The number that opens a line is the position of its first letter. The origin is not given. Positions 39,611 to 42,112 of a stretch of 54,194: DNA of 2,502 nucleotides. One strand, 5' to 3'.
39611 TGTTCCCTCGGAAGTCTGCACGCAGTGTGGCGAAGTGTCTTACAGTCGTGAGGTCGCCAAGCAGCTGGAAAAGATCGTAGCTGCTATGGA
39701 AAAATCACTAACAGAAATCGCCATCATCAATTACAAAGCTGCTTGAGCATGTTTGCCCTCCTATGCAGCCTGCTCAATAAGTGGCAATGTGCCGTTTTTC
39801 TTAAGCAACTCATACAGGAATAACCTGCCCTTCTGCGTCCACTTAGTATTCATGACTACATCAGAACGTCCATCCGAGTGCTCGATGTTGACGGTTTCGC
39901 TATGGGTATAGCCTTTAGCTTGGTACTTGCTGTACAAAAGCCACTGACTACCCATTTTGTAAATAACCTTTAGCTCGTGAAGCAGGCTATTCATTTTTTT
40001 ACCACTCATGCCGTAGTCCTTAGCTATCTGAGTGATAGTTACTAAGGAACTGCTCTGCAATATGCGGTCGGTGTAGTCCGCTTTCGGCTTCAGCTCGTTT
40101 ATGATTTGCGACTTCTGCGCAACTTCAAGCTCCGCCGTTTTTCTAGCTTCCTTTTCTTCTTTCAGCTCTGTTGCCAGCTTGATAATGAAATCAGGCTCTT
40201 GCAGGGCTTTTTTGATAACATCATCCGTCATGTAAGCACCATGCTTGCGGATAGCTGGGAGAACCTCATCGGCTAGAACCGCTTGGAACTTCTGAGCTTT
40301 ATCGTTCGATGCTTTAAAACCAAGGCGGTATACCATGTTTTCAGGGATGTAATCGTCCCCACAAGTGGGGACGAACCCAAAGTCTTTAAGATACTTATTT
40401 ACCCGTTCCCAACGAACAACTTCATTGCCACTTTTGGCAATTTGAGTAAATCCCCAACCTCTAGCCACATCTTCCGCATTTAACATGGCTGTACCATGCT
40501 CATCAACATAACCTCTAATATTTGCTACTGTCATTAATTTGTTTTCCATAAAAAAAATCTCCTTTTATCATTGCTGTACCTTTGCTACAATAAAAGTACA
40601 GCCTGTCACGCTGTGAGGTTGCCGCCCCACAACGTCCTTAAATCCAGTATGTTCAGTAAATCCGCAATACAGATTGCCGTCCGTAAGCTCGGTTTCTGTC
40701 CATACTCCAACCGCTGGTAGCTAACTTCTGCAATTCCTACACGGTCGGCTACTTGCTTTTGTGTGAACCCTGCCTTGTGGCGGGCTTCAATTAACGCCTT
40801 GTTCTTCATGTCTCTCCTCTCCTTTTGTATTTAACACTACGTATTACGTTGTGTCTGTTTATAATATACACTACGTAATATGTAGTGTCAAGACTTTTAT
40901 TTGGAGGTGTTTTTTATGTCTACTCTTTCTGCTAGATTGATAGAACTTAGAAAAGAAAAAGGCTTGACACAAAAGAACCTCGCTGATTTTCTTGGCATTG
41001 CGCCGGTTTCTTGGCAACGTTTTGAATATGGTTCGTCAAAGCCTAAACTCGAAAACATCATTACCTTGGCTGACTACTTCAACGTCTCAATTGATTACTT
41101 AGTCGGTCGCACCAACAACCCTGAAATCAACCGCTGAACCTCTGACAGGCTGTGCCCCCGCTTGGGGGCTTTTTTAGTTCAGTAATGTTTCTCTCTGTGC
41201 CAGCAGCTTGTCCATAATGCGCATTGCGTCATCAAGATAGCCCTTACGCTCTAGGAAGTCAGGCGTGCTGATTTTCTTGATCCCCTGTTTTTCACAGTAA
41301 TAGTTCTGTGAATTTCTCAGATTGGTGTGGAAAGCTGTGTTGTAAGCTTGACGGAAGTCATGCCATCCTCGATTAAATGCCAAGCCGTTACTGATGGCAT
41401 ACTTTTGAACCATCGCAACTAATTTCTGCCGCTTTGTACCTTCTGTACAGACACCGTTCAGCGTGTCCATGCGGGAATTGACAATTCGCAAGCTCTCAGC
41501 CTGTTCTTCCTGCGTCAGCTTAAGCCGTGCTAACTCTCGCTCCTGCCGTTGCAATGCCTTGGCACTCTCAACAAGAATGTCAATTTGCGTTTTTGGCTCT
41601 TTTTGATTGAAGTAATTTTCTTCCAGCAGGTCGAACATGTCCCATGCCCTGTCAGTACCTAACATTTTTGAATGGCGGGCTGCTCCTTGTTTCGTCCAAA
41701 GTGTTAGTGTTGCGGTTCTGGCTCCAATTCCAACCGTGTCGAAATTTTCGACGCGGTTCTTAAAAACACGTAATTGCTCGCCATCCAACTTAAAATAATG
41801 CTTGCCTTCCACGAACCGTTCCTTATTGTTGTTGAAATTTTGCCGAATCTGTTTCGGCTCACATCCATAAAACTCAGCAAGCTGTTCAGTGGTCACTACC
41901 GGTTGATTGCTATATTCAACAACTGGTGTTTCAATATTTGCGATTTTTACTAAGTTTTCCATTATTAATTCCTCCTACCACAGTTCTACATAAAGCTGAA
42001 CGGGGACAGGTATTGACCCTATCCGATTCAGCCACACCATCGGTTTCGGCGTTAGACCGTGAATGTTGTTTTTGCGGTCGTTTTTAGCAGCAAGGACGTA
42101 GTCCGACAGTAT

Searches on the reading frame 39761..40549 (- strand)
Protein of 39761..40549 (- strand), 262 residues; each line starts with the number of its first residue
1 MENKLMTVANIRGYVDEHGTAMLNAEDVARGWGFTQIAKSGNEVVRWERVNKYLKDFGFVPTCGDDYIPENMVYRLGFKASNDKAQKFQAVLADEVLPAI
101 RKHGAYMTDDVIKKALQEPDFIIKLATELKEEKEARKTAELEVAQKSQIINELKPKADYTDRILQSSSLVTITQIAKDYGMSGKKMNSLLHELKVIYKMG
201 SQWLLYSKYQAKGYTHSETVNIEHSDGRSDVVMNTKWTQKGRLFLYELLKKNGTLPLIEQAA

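Call 59: search_protein_families(library=pfam, proteins=[window:39761-40549:-], max_evalue=0.001)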
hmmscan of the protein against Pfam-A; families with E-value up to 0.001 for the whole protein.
window:39761-40549:- (262 aa): 2 families
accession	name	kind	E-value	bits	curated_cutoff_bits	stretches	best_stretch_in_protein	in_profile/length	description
PF03374.19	ANT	-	6.8e-37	126.5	25.3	1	148-251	2-107/108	Phage antirepressor protein KilAC domain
PF02498.22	Bro-N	-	5.2e-07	30.6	25.6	1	10-98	1-96/96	BRO family, N-terminal domain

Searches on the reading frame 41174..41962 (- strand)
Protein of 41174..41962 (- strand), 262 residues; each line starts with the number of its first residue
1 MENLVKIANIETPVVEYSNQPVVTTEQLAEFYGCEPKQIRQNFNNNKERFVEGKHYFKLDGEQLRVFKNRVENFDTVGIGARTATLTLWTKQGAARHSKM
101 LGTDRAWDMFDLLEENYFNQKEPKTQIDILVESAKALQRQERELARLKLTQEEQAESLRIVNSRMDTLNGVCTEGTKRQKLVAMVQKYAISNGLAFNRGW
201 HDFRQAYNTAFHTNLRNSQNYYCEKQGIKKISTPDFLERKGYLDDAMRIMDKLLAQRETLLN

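Call 59: search_protein_families(library=pfam, proteins=[window:41174-41962:-], max_evalue=0.001)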
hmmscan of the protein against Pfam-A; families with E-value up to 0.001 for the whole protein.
window:41174-41962:- (262 aa): 1 family
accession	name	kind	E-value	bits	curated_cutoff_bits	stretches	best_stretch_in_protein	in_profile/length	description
PF10543.14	ORF6N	-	2e-23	82.9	27.8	1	14-100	3-86/86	ORF6N domain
